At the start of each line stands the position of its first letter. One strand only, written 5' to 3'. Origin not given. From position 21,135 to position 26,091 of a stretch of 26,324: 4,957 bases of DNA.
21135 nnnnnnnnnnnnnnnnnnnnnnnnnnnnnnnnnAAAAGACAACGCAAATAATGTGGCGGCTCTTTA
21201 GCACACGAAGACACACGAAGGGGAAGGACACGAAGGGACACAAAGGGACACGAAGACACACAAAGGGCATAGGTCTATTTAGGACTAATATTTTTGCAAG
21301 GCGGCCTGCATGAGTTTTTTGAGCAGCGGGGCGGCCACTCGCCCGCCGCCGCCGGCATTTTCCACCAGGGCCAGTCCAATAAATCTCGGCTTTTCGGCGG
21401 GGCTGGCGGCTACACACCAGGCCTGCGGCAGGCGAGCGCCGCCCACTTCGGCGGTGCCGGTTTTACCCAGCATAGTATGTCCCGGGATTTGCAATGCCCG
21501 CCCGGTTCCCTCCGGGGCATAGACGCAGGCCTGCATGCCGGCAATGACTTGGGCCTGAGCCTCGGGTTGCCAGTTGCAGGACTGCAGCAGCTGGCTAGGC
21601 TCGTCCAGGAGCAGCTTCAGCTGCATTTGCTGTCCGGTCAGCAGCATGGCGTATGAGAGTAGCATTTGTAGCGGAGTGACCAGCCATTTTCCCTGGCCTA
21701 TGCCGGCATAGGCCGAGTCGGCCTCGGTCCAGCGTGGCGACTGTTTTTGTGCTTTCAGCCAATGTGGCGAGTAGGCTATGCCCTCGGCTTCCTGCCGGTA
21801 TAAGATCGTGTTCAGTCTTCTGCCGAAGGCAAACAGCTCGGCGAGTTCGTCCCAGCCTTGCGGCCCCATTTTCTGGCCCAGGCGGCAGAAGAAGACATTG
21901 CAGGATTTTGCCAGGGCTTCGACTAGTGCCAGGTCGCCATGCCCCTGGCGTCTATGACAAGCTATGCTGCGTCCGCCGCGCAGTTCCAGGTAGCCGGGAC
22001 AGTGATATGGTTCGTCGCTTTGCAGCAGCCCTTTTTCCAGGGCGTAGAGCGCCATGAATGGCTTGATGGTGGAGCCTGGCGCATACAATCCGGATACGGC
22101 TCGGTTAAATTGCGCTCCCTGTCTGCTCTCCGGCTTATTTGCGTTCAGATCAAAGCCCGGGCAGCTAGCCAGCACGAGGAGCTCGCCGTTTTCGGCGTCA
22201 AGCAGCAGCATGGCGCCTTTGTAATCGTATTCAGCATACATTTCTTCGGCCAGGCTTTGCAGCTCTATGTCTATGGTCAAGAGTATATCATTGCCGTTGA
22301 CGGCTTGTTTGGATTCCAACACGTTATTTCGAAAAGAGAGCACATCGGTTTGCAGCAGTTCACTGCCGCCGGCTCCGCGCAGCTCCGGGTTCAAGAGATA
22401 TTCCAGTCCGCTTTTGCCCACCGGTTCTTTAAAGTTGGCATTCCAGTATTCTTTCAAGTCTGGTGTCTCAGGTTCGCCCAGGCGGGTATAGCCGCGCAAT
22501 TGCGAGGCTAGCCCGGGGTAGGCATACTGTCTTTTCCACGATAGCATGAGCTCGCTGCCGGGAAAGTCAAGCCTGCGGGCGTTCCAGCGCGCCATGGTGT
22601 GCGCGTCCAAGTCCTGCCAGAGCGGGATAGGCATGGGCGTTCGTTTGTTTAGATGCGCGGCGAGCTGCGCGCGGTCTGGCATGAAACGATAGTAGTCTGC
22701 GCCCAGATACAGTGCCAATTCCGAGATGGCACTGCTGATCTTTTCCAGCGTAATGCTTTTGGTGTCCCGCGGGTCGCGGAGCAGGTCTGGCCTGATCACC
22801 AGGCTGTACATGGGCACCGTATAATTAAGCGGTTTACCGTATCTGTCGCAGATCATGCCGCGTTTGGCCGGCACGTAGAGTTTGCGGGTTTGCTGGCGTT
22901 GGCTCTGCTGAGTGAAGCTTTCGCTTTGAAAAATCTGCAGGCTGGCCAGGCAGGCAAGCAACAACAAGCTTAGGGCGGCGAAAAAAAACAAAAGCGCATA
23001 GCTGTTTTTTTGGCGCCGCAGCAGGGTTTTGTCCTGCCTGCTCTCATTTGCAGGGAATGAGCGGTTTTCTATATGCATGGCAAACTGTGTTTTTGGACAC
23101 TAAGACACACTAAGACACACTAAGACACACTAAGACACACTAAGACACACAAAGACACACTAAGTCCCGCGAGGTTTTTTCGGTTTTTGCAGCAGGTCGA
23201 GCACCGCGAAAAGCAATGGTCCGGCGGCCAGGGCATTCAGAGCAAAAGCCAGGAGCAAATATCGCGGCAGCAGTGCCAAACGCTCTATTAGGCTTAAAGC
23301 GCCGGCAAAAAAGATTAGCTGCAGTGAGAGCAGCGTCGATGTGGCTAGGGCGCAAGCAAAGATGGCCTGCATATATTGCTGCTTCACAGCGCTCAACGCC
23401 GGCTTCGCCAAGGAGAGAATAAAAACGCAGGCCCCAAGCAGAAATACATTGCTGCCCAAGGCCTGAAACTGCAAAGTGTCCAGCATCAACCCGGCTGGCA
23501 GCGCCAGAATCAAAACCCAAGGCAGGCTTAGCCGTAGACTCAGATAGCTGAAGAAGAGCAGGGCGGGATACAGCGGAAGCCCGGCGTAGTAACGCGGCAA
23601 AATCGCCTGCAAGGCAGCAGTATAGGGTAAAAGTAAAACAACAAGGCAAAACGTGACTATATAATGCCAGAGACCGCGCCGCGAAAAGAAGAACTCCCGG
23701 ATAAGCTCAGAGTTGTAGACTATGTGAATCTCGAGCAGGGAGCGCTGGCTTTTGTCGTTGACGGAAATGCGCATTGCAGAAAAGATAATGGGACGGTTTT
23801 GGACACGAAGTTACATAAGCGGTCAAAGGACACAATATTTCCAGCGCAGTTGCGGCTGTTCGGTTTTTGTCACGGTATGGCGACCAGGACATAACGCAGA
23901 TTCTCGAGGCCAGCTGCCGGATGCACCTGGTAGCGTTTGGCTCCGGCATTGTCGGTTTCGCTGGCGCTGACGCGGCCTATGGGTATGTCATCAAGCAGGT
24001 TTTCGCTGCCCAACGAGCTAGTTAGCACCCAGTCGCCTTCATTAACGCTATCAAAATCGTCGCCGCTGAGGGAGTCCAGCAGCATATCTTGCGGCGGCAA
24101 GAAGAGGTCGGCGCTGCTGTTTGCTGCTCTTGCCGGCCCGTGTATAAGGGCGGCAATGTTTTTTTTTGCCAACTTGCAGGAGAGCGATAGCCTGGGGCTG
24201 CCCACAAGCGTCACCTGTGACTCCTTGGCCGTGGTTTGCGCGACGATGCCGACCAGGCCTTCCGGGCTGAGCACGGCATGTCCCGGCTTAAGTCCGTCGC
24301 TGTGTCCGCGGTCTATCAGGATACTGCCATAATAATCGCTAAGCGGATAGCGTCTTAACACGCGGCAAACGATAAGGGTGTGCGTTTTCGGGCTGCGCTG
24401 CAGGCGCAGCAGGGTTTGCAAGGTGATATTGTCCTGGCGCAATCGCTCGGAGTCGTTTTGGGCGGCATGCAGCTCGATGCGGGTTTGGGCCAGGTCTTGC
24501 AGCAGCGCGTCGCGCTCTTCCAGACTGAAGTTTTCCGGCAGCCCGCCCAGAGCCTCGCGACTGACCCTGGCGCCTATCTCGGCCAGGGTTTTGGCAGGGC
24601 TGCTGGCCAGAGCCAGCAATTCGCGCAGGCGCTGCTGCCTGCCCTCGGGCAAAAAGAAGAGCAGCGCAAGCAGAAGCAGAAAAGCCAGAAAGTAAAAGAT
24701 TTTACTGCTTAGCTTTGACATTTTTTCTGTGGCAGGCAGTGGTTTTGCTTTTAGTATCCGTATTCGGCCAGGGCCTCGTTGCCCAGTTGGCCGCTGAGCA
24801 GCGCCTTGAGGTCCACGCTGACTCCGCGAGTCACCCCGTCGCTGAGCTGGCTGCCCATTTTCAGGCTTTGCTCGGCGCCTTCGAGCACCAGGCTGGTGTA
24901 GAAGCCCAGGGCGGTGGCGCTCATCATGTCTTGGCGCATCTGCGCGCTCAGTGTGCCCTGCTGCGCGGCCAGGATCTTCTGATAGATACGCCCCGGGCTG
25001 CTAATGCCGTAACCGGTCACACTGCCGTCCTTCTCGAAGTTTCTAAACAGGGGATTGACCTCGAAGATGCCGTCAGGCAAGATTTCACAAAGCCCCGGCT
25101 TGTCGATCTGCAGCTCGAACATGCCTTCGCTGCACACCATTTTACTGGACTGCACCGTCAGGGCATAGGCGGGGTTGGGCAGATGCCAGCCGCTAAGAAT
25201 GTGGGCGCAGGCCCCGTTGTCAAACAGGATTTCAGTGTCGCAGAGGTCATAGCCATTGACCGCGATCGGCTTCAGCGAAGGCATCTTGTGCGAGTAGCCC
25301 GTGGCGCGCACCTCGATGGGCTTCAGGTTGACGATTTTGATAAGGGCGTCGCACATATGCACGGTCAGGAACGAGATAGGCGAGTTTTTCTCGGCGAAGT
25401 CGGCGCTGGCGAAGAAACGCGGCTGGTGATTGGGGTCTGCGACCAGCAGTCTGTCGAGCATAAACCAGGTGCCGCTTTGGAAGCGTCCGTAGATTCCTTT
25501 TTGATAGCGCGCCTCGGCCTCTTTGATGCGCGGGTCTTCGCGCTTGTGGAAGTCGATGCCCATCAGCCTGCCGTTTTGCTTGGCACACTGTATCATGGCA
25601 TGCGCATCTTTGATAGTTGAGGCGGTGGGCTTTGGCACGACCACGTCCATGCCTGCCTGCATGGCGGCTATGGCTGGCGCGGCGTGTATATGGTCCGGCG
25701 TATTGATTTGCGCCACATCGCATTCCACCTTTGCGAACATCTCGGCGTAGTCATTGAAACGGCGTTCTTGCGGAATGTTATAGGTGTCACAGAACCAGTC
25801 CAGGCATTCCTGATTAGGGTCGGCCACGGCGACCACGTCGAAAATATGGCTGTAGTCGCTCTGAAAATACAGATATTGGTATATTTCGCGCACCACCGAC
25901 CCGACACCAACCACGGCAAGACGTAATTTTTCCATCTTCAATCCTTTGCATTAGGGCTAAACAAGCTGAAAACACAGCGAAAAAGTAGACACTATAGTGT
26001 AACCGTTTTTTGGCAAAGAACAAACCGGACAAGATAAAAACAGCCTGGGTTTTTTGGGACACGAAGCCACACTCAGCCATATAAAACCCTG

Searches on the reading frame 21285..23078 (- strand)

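Call 67: search_protein_families(library=pfam, proteins=[window:21285-23078:-], max_evalue=0.0001)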
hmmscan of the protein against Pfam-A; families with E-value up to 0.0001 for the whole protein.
window:21285-23078:- (597 aa): 2 families
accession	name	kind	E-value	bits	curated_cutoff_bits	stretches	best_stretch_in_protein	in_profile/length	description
PF00905.27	Transpeptidase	-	1.8e-45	155.9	22.1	1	288-591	1-299/299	Penicillin binding protein transpeptidase domain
PF03717.20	PBP_dimer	-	2.1e-20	74.3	24.4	1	69-245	2-170/180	Penicillin-binding Protein dimerisation domain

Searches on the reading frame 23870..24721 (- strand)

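Call 67: search_protein_families(library=pfam, proteins=[window:23870-24721:-], max_evalue=0.0001)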
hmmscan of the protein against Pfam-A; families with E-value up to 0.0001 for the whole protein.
window:23870-24721:- (283 aa): 1 family
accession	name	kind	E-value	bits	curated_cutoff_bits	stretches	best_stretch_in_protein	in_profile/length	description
PF04085.20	MreC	-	3.9e-26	92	28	1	128-280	7-145/147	Rod shape-determining protein MreC, barrel core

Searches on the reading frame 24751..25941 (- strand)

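Call 67: search_protein_families(library=pfam, proteins=[window:24751-25941:-], max_evalue=0.0001)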
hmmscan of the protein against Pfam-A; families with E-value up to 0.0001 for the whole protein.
window:24751-25941:- (396 aa): 1 family
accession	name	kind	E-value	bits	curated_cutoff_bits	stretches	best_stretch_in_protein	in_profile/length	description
PF01408.29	GFO_IDH_MocA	-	2.5e-18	67.4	24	1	7-129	2-118/120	Oxidoreductase family, NAD-binding Rossmann fold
